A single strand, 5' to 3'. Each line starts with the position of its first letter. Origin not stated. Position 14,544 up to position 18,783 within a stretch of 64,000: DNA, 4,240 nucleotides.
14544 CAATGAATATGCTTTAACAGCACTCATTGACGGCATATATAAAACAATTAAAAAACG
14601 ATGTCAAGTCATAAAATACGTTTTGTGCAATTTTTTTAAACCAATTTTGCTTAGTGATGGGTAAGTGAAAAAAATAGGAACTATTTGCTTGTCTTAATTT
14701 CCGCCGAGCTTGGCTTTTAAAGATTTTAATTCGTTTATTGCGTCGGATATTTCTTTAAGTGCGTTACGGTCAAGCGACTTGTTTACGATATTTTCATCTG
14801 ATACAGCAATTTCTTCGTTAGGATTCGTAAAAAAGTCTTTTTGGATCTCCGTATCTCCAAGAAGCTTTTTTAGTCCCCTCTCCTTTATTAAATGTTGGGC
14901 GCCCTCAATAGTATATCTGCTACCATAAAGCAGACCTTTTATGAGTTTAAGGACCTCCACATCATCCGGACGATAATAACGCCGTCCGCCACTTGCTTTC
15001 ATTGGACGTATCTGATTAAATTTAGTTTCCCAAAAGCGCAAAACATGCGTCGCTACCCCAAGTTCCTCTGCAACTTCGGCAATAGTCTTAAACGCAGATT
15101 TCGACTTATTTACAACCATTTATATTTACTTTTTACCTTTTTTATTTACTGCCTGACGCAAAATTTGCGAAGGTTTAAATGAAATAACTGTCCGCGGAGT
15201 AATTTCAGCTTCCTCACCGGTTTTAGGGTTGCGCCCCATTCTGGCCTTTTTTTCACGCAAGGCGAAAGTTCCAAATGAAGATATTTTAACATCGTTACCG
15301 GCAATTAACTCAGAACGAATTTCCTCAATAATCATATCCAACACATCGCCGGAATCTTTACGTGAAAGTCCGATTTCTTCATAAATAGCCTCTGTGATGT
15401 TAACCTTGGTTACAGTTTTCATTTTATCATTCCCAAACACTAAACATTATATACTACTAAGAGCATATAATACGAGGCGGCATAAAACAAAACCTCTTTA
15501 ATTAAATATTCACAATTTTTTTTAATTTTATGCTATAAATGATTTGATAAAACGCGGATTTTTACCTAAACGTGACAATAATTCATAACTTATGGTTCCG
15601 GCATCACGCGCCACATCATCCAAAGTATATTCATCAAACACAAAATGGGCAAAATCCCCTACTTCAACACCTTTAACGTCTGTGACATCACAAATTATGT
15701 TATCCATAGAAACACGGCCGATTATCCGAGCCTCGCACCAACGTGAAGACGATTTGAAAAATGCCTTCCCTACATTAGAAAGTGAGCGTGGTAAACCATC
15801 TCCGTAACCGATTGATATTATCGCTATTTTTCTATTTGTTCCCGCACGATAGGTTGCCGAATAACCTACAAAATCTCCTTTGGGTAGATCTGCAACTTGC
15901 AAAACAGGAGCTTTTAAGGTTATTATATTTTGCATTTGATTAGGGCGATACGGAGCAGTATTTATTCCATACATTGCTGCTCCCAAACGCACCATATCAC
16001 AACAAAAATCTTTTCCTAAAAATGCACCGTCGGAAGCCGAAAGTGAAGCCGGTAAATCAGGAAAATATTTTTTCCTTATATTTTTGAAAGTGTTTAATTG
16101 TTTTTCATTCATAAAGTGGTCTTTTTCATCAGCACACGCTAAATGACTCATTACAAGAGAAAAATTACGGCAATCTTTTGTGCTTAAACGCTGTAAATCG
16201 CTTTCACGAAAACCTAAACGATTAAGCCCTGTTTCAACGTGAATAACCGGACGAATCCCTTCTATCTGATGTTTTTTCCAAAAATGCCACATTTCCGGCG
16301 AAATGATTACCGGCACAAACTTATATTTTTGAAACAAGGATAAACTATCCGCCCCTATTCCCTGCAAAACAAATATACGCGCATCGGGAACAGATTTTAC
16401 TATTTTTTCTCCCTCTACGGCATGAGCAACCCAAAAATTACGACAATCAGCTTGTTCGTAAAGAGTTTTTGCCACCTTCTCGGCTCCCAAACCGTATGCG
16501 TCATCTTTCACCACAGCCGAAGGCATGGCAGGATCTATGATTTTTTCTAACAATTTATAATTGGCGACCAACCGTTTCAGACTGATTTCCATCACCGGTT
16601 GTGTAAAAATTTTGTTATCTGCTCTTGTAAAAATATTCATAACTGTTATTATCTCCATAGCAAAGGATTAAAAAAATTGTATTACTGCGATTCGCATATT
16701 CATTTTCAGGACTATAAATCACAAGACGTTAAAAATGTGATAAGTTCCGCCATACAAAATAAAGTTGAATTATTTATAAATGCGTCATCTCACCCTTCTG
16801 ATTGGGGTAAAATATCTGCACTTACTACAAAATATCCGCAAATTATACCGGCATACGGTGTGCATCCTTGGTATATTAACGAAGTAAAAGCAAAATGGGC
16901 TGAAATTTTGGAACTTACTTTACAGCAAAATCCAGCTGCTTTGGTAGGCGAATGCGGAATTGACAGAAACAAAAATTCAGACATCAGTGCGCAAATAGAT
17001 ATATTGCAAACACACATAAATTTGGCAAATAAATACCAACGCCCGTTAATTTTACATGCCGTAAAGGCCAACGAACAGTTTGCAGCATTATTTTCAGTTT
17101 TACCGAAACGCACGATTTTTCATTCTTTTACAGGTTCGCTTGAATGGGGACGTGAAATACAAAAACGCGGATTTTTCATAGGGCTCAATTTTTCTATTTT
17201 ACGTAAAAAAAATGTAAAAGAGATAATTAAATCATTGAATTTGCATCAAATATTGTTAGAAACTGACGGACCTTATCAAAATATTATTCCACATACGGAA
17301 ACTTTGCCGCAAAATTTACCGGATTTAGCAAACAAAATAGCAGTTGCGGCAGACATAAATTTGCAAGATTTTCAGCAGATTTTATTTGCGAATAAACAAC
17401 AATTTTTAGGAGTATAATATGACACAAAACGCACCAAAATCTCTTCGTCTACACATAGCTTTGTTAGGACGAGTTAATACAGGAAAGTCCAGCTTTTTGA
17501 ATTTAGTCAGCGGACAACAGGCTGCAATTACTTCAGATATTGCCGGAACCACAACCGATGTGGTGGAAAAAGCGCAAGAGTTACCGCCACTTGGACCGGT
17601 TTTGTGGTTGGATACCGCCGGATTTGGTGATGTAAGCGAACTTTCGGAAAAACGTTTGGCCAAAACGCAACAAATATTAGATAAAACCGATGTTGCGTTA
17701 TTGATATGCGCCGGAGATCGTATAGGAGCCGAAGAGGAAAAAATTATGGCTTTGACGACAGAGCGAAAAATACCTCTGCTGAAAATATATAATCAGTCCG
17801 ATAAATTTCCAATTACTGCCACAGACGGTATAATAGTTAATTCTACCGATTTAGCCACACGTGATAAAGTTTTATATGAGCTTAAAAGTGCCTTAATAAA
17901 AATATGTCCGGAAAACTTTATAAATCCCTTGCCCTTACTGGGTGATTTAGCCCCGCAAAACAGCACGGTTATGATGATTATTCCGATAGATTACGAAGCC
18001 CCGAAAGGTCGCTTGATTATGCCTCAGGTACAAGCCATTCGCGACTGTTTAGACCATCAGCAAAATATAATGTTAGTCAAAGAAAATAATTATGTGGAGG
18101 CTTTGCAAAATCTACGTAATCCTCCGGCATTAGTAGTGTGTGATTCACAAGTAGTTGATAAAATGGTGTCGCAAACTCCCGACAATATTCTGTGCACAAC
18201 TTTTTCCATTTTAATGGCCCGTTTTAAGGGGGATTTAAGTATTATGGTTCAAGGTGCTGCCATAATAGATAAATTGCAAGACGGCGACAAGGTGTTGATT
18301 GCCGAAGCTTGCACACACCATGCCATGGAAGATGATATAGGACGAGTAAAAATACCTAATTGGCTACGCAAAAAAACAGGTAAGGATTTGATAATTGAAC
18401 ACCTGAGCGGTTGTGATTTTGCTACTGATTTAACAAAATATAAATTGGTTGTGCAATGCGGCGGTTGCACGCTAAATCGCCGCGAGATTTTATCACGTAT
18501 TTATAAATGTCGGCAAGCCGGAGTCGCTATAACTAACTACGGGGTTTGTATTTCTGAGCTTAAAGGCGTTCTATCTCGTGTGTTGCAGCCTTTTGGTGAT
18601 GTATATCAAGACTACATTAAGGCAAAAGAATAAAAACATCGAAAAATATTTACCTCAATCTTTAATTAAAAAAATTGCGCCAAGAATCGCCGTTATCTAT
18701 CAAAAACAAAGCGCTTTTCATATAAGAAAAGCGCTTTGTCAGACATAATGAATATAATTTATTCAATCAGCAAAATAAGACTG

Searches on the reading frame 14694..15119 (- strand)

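Call 9: search_protein_families(library=ncbifam, proteins=[window:14694-15119:-], max_evalue=0.00001)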
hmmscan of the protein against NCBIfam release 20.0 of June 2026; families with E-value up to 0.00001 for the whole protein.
window:14694-15119:- (141 aa): 1 family
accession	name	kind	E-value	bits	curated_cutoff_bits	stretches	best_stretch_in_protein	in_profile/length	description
NF052513.1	TransRegCarH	equivalog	6.7e-12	45.3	400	1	8-64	4-60/274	HTH-type transcriptional repressor CarH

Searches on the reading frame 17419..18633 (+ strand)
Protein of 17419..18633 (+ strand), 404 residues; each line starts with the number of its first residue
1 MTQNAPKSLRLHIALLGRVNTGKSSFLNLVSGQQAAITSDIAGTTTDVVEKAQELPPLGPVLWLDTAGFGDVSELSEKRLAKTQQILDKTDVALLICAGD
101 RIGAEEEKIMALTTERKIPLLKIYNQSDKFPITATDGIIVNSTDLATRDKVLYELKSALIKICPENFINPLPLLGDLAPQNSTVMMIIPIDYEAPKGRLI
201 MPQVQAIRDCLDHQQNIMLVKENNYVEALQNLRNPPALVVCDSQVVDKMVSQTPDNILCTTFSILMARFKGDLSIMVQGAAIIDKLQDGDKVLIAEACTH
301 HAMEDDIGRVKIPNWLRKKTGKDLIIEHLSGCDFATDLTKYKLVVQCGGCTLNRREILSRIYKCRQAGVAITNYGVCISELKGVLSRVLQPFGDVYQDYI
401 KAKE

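Call 9: search_protein_families(library=ncbifam, proteins=[window:17419-18633:+], max_evalue=0.00001)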
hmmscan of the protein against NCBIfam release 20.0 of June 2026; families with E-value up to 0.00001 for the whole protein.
window:17419-18633:+ (404 aa): 10 families
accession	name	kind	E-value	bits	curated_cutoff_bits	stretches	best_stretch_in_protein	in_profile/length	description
TIGR03918.1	GTP_HydF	equivalog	9e-145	482.4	325.55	1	5-389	2-392/392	[FeFe] hydrogenase H-cluster maturation GTPase HydF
TIGR03594.1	GTPase_EngA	equivalog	1e-17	64.3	306.7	1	9-130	174-299/432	ribosome biogenesis GTPase Der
NF003661.0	PRK05291.1-3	equivalog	9e-17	61.5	380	1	11-130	217-332/448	tRNA uridine-5-carboxymethylaminomethyl(34) synthesis GTPase MnmE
TIGR00450.1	mnmE_trmE_thdF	equivalog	2.2e-16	60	252.6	1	11-161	210-361/446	tRNA uridine-5-carboxymethylaminomethyl(34) synthesis GTPase MnmE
TIGR00231.1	small_GTP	domain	1.2e-12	47.9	42.5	1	12-129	5-124/164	GTP-binding protein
NF000908.1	PRK00089.1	equivalog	4.1e-12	46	237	1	13-131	6-124/291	GTPase Era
TIGR00436.1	era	equivalog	1.4e-11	44.3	116.25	1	12-130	2-120/270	GTPase Era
NF002828.0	PRK03003.1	equivalog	2.3e-11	43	631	1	12-128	215-335/477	ribosome biogenesis GTPase Der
NF007071.0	PRK09518.1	equivalog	5.5e-10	38.4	953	1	12-128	446-566/706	bifunctional cytidylate kinase/GTPase Der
TIGR03598.1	GTPase_YsxC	equivalog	1.9e-07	31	124.45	1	3-136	11-148/186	ribosome biogenesis GTP-binding protein YihA/YsxC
